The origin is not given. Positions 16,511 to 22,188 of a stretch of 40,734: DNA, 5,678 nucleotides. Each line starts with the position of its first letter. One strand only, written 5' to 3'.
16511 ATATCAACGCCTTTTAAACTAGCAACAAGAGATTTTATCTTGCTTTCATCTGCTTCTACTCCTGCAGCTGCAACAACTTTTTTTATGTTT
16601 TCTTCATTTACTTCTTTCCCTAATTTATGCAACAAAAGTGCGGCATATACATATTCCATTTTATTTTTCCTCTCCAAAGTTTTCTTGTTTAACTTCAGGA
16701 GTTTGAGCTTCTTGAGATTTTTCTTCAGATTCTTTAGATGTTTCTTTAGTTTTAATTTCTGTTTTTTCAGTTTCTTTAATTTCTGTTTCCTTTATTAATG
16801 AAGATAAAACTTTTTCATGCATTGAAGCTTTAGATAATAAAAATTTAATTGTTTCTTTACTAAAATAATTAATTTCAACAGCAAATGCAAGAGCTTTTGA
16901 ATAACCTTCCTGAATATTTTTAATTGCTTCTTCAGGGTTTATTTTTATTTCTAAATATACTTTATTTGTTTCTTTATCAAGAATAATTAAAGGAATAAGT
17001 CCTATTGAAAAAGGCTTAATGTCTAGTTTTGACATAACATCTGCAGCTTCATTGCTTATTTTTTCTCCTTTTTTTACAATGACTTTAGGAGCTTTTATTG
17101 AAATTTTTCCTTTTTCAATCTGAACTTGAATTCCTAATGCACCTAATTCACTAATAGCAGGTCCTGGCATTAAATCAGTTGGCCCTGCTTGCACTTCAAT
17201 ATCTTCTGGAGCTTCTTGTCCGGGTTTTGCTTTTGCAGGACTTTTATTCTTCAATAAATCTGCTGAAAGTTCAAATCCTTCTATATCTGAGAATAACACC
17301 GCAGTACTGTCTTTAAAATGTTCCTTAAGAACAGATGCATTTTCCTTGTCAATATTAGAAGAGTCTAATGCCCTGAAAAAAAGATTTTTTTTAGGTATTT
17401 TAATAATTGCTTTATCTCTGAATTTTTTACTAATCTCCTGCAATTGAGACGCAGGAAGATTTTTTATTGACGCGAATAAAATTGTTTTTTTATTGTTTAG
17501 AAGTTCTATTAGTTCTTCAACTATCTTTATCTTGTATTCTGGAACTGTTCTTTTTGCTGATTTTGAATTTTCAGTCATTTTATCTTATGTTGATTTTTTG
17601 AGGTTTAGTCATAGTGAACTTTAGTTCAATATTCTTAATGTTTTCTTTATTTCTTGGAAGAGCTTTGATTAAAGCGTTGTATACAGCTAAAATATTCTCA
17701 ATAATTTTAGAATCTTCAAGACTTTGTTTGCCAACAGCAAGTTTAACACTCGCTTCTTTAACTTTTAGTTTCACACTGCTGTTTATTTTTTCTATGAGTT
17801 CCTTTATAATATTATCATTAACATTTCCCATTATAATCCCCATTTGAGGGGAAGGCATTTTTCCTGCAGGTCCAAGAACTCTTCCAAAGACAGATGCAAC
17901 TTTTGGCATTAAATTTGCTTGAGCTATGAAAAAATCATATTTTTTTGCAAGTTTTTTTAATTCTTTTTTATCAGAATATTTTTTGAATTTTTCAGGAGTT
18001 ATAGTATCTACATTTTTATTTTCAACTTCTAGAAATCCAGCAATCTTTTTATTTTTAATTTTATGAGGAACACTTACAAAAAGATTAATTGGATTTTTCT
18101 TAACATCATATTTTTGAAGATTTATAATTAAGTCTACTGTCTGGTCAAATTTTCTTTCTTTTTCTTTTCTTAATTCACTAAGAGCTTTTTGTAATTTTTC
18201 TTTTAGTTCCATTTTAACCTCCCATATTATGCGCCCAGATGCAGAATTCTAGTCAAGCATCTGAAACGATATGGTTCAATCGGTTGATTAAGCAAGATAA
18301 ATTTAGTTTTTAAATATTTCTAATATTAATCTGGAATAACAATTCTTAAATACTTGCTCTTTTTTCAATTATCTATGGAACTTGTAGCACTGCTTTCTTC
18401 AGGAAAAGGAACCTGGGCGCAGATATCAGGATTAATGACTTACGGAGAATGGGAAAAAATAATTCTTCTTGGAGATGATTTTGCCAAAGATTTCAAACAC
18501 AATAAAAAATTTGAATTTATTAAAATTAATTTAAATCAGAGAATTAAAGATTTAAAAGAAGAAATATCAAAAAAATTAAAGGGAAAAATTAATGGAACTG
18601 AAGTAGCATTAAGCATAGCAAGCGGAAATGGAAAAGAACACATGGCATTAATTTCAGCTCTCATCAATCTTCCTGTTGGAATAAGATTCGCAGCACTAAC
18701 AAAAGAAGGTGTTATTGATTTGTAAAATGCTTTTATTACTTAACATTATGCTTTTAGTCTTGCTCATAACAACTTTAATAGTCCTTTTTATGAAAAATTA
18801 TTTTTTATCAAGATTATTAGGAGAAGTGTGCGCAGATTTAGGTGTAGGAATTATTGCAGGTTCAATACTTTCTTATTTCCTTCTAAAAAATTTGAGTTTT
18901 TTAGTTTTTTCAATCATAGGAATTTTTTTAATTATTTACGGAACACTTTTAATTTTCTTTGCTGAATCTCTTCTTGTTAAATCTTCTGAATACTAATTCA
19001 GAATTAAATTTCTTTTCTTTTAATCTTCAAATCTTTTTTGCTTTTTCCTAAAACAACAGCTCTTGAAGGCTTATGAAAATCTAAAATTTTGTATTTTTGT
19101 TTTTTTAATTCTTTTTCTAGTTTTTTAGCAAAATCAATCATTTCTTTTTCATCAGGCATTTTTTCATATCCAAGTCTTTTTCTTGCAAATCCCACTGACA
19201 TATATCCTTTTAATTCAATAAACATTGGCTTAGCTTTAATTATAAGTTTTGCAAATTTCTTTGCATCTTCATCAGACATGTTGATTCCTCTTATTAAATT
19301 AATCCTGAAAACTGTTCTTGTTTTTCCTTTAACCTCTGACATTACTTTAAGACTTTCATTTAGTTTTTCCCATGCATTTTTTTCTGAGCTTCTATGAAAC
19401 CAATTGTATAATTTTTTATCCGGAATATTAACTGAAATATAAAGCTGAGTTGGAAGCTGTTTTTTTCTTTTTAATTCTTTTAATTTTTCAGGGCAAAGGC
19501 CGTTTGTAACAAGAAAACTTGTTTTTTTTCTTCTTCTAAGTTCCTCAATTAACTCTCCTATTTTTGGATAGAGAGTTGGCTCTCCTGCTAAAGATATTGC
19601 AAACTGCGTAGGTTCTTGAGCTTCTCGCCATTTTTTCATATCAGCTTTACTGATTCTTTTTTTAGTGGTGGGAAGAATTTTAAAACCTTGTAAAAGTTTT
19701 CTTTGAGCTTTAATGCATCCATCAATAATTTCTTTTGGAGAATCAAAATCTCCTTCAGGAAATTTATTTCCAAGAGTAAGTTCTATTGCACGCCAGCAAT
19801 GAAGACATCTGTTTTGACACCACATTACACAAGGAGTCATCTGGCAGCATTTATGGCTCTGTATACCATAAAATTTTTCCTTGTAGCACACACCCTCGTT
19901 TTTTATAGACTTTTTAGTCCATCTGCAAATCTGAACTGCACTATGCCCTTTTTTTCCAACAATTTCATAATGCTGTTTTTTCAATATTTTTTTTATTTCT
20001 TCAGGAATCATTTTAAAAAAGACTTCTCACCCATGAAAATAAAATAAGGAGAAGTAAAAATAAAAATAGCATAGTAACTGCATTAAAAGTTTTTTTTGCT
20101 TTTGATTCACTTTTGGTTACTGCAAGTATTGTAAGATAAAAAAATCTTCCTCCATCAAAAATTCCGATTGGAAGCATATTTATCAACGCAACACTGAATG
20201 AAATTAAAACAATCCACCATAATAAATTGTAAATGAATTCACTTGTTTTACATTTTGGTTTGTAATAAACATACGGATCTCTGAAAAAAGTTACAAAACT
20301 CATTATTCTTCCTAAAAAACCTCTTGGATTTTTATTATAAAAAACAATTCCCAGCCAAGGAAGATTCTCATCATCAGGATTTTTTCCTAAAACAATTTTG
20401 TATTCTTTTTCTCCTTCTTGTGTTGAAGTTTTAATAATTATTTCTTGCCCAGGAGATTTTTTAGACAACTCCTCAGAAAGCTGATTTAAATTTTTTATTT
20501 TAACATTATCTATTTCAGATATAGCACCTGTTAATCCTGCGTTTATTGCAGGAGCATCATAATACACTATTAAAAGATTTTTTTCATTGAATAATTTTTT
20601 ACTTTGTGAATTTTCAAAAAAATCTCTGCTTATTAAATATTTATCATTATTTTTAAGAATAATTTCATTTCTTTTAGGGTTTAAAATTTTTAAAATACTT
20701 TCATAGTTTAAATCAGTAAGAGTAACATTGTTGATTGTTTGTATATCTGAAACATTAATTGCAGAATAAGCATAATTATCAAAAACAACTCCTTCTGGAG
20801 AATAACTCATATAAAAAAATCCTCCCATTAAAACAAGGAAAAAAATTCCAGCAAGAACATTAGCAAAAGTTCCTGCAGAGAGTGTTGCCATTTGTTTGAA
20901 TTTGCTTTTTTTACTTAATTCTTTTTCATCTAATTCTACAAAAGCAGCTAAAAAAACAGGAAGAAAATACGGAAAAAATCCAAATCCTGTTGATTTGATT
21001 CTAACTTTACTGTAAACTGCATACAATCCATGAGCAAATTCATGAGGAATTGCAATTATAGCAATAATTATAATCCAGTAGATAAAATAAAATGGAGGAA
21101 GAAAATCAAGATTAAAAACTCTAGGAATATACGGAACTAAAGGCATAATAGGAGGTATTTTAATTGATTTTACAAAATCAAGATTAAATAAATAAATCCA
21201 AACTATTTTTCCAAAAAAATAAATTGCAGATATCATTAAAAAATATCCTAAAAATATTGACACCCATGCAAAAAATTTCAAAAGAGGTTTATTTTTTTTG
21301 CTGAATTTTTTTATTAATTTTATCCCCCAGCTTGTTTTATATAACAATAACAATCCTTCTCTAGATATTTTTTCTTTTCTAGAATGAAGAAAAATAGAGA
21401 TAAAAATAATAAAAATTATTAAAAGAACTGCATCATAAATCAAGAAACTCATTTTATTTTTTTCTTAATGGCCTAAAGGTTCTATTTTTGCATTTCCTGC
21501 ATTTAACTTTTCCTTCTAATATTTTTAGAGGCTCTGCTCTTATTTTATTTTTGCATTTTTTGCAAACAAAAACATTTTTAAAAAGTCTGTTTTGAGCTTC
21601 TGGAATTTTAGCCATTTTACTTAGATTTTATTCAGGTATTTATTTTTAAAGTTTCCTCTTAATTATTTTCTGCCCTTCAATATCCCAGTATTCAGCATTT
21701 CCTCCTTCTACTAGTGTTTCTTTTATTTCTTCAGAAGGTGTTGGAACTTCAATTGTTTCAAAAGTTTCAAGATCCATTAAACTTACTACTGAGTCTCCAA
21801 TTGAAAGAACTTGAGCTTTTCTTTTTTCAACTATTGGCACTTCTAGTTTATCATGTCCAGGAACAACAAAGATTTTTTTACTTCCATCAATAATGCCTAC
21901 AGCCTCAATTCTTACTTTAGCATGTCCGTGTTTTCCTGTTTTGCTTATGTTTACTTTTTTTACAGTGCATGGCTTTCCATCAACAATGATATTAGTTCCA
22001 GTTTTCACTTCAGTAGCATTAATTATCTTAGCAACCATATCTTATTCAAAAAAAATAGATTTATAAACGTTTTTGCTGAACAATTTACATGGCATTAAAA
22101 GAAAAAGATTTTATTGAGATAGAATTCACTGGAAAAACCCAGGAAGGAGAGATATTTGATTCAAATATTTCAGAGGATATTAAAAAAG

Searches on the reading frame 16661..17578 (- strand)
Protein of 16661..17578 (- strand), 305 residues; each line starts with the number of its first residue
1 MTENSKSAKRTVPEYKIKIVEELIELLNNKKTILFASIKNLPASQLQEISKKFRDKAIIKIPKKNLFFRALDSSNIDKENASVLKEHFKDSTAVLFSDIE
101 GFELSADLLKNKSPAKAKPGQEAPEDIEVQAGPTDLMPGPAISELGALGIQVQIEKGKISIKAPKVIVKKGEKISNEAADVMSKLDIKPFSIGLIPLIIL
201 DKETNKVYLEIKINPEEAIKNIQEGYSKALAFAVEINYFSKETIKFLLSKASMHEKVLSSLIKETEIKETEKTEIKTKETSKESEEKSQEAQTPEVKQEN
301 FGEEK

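Call 42: search_protein_families(library=pfam, proteins=[window:16661-17578:-], max_evalue=0.001)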
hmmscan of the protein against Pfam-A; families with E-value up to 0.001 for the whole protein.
window:16661-17578:- (305 aa): 2 families
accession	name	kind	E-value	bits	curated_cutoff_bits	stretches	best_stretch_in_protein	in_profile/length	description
PF17777.6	RL10P_insert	-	8.2e-19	67.7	29.1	1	117-187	1-71/71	Insertion domain in 60S ribosomal protein L10P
PF00466.25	Ribosomal_L10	-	3.2e-16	59.6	22.8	1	13-102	3-89/100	Ribosomal protein L10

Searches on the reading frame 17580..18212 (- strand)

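Call 37: search_protein_families(library=pfam, proteins=[window:17580-18212:-], max_evalue=0.001)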
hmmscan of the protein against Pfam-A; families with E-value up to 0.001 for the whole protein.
window:17580-18212:- (210 aa): 1 family
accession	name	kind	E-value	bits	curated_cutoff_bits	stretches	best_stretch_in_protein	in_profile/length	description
PF00687.26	Ribosomal_L1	-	6e-35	121.1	32.2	1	14-202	1-197/198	Ribosomal protein L1p/L10e family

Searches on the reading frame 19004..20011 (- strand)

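Call 37: search_protein_families(library=pfam, proteins=[window:19004-20011:-], max_evalue=0.001)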
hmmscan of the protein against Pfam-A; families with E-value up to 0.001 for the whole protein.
window:19004-20011:- (335 aa): 2 families
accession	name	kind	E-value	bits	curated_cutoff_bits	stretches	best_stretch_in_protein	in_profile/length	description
PF04055.27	Radical_SAM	-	7.6e-16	59.2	29.5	1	64-253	6-165/166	Radical SAM superfamily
PF08608.17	Wyosine_form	-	9.2e-16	58.3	22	1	259-321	1-61/63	Wyosine base formation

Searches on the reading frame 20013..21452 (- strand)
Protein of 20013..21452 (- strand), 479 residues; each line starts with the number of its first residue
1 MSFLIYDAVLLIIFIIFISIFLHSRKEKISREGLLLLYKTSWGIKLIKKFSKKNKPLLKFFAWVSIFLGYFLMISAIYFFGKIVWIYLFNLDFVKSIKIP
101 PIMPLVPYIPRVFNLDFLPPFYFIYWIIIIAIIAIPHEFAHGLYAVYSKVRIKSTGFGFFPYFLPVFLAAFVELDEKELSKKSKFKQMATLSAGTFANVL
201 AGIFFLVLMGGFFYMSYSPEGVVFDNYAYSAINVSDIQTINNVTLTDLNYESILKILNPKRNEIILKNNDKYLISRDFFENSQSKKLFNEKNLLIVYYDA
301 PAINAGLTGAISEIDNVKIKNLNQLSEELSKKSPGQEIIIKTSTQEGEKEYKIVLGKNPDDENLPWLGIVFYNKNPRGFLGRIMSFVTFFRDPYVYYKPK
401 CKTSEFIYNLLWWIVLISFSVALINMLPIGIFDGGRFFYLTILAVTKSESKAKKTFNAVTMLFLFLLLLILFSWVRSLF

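Call 37: search_protein_families(library=pfam, proteins=[window:20013-21452:-], max_evalue=0.001)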
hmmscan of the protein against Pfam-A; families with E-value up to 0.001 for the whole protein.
window:20013-21452:- (479 aa): 1 family
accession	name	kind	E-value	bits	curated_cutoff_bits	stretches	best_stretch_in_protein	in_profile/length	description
PF02163.28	Peptidase_M50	-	6.4e-24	85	27.2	1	126-467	2-221/221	Peptidase family M50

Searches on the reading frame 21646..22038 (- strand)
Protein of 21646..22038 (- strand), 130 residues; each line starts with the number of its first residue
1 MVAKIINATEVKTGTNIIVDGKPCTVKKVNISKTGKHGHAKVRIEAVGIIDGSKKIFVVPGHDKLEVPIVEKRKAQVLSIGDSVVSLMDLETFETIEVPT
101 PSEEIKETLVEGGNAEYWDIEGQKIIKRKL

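Call 37: search_protein_families(library=pfam, proteins=[window:21646-22038:-], max_evalue=0.001)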
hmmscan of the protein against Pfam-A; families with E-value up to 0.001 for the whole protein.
window:21646-22038:- (130 aa): 3 families
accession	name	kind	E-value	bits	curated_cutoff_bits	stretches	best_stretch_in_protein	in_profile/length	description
PF21485.3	IF5A-like_N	-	1.1e-12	48.1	27.1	1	6-55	6-55/63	Translation initiation factor 5A-like, N-terminal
PF08207.18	EFP_N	-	3.8e-07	30.4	23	1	8-55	2-48/58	Elongation factor P (EF-P) KOW-like domain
PF01287.26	eIF-5a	-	1.4e-06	28.8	24.2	1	69-126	1-65/69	Eukaryotic elongation factor 5A hypusine, DNA-binding OB fold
